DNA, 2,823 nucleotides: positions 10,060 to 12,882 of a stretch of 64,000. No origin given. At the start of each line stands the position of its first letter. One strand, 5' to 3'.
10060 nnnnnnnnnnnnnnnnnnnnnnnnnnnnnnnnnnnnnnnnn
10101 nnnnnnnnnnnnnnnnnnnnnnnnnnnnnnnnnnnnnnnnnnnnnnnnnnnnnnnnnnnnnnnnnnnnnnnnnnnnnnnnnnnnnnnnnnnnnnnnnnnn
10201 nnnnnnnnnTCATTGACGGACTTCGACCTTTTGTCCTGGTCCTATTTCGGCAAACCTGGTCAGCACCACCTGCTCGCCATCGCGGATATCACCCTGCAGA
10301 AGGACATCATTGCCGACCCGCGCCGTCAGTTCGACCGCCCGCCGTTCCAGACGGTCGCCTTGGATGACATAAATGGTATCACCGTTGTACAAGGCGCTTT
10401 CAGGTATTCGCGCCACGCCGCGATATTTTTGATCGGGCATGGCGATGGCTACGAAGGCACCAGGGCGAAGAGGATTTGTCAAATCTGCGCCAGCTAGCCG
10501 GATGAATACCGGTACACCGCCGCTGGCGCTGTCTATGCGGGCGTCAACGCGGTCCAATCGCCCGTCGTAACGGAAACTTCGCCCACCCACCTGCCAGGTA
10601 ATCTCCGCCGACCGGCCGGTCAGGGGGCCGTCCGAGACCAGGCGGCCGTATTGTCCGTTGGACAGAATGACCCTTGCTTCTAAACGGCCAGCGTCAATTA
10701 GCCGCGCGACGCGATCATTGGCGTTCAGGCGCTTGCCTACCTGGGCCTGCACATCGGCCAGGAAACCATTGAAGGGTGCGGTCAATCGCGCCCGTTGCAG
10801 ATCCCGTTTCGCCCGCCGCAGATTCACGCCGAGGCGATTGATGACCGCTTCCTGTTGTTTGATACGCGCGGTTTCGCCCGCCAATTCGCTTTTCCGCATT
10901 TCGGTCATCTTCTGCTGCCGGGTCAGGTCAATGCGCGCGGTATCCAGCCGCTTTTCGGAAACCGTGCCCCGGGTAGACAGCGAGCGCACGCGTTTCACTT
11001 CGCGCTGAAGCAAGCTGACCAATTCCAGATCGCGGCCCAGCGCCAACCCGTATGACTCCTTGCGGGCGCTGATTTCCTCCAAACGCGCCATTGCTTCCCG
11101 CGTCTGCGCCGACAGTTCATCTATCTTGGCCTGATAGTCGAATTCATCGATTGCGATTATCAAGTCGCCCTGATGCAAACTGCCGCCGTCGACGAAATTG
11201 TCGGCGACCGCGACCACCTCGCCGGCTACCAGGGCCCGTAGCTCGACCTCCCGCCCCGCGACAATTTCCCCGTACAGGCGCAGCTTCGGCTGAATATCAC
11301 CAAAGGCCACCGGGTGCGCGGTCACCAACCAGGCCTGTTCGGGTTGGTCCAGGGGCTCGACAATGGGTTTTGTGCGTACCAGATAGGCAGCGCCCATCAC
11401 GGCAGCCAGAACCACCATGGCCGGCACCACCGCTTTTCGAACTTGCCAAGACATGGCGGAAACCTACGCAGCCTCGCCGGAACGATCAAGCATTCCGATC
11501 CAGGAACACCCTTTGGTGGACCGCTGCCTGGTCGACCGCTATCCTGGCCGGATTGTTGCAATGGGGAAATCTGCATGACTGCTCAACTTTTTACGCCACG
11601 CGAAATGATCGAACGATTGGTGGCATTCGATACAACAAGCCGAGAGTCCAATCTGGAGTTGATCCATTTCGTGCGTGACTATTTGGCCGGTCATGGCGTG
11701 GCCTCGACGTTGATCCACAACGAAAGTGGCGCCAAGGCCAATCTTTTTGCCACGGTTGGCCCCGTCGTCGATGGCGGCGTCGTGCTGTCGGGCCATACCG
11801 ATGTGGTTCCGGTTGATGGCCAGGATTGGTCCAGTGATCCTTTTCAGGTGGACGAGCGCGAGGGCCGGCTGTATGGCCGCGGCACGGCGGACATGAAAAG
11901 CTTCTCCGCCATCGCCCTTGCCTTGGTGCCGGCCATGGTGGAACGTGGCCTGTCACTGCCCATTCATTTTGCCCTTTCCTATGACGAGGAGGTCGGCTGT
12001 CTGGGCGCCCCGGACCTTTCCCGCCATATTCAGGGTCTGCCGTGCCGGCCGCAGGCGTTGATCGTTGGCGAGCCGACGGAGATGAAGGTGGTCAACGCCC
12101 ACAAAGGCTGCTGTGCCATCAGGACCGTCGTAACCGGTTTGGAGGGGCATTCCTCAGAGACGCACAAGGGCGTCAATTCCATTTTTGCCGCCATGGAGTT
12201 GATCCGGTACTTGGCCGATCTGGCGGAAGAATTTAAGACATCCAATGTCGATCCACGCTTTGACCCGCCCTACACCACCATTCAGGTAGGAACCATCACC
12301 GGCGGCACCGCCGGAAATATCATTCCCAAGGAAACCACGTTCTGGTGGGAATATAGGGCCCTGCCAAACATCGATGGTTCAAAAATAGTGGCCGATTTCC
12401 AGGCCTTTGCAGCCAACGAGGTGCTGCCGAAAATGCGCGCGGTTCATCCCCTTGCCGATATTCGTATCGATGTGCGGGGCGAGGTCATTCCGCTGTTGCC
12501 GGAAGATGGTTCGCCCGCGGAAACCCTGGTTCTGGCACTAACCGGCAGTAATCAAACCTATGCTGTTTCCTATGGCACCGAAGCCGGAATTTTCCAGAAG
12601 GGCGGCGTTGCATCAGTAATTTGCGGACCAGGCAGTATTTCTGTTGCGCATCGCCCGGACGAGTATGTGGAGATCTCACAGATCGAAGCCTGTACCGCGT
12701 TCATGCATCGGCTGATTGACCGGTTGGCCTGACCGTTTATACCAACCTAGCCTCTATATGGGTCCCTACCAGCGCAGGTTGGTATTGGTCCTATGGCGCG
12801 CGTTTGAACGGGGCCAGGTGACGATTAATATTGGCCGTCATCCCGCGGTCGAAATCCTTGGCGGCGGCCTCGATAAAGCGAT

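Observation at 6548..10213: RND efflux permease reads in-frame into a DctQ TRAP small-permease module (1221-aa ORF, no stop between them)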

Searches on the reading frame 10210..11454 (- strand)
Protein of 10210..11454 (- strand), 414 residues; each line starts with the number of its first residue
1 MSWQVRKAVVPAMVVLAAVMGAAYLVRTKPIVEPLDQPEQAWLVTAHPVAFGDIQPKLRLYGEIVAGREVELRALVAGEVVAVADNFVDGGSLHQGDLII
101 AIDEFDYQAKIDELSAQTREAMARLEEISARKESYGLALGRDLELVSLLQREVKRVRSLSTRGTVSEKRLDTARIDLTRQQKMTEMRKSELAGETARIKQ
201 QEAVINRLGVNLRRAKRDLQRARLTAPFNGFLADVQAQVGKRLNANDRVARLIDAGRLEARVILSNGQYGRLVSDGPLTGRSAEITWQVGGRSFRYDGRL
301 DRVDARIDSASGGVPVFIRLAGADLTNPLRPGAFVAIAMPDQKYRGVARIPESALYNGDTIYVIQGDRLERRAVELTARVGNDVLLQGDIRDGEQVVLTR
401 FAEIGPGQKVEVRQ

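Call 3: search_protein_families(library=pfam, proteins=[window:10210-11454:-], max_evalue=0.01)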
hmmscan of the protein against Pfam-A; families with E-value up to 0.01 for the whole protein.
window:10210-11454:- (414 aa): 1 family
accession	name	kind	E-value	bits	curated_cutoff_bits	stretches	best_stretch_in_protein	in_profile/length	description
PF13437.12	HlyD_3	-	2.1e-11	44.9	22.2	1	224-332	2-106/106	HlyD family secretion protein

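Call 25: search_protein_families(library=ncbifam, proteins=[window:10210-11454:-], max_evalue=0.001)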
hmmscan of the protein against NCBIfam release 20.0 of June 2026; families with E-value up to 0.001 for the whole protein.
window:10210-11454:- (414 aa): 14 families
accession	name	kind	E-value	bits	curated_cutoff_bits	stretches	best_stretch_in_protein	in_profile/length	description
TIGR01730.1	RND_mfp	subfamily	5.6e-43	147.1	94.9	2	191-412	104-321/322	efflux RND transporter periplasmic adaptor subunit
TIGR00998.1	8a0101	subfamily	3.8e-17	62.3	390.8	1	65-315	38-293/334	EmrA/EmrK family multidrug efflux transporter periplasmic adaptor subunit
TIGR00999.1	8a0102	subfamily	4.4e-17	62.1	319.3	1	94-398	5-264/271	CzcB/NccB family metal efflux transporter periplasmic adaptor subunit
NF008589.1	PRK11556.1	equivalog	3.9e-16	58.9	391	1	169-412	137-387/392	MdtA/MuxA family multidrug efflux RND transporter periplasmic adaptor subunit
NF033138.2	RND-peri-MexC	equivalog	1.8e-10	40.5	625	1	21-413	15-372/375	MexC family multidrug efflux RND transporter periplasmic adaptor subunit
NF008606.0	PRK11578.1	equivalog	4.5e-10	39.2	342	1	16-401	14-365/371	macrolide transporter subunit MacA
NF007785.0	PRK10476.1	equivalog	4.8e-09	35.5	376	1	70-255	49-242/347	multidrug transporter subunit MdtN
NF011715.0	PRK15136.1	equivalog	1.1e-08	34.1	563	1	65-310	57-299/390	multidrug efflux MFS transporter periplasmic adaptor subunit EmrA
NF002939.0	PRK03598.1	equivalog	3.8e-08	32.9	393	1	55-249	31-232/332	secretion protein HlyD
NF045904.1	RND-peri-MexE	equivalog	1.1e-06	27.8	714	1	60-177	54-169/390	multidrug efflux RND transporter periplasmic adaptor subunit MexE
NF011604.1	PRK15030.1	equivalog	1.1e-05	24.7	765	0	293-413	253-376/397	multidrug efflux RND transporter periplasmic adaptor subunit AcrA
NF007362.0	PRK09859.1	equivalog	1.4e-05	24.5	738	0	58-117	50-107/385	multidrug transporter subunit MdtE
TIGR02971.1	heterocyst_DevB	subfamily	0.00039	19.9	129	0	146-244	113-227/327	ABC exporter membrane fusion protein, DevB family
NF000272.2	OqxA_adapt_sub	exception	0.00099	18.2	835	1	13-135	12-129/391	multidrug efflux RND transporter periplasmic adaptor subunit OqxA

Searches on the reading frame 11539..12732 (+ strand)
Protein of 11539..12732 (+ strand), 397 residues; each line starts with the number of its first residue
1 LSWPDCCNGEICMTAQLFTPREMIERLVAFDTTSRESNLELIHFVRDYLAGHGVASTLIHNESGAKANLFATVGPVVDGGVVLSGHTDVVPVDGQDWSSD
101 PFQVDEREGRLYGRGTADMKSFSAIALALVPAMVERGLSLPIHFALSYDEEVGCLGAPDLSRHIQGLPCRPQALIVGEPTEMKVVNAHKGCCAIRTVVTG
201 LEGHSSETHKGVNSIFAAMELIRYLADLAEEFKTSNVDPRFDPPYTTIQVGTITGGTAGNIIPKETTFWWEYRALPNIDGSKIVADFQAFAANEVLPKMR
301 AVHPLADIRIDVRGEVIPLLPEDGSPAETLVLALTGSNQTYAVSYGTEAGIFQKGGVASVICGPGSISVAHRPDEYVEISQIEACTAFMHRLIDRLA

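Call 25: search_protein_families(library=ncbifam, proteins=[window:11539-12732:+], max_evalue=0.001)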
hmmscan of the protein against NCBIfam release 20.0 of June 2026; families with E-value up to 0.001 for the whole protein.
window:11539-12732:+ (397 aa): 50 families (the best 25 are shown)
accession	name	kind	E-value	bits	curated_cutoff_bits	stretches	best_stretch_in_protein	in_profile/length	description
NF005710.0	PRK07522.1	subfamily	2.8e-153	510.7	412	1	19-396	9-388/391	acetylornithine deacetylase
TIGR01892.1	AcOrn-deacetyl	equivalog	6.7e-117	390.6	297.7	1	23-393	2-365/365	acetylornithine deacetylase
NF003474.0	PRK05111.1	equivalog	1.9e-70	237.7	460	1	28-395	22-379/383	acetylornithine deacetylase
TIGR01910.1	DapE-ArgE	subfamily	1.3e-50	172.7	217.6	1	23-384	3-369/373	ArgE/DapE family deacylase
NF006365.0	PRK08588.1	subfamily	4.5e-45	154.6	289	1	23-392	12-376/383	succinyl-diaminopimelate desuccinylase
NF006399.0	PRK08651.1-2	equivalog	1.7e-41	142.6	381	1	23-393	9-401/405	succinyl-diaminopimelate desuccinylase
NF006439.0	PRK08737.1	equivalog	1.9e-35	122.6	345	1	14-394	2-362/364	acetylornithine deacetylase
TIGR01900.1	dapE-gram_pos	equivalog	1.2e-32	113.2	304.2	1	68-391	47-348/351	succinyl-diaminopimelate desuccinylase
NF006400.0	PRK08651.1-3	equivalog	4.4e-32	111.4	374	1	82-396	87-406/410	succinyl-diaminopimelate desuccinylase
NF005373.0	PRK06915.1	equivalog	5.1e-32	111.3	428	2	80-265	95-281/422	peptidase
NF009557.0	PRK13009.1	equivalog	8.9e-32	110.7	284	1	23-396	8-374/377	succinyl-diaminopimelate desuccinylase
NF010589.0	PRK13983.1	equivalog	4.1e-29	101.7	333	1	63-390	69-403/409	M20 family metallo-hydrolase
NF009555.0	PRK13004.1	equivalog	3.4e-27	95.3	321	1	79-237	70-229/399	YgeY family selenium metabolism-linked hydrolase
NF005306.0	PRK06837.1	subfamily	4.9e-27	94.8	376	1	46-291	64-312/427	ArgE/DapE family deacylase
TIGR01246.1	dapE_proteo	equivalog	1.9e-25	89.7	361.8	1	26-396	7-370/370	succinyl-diaminopimelate desuccinylase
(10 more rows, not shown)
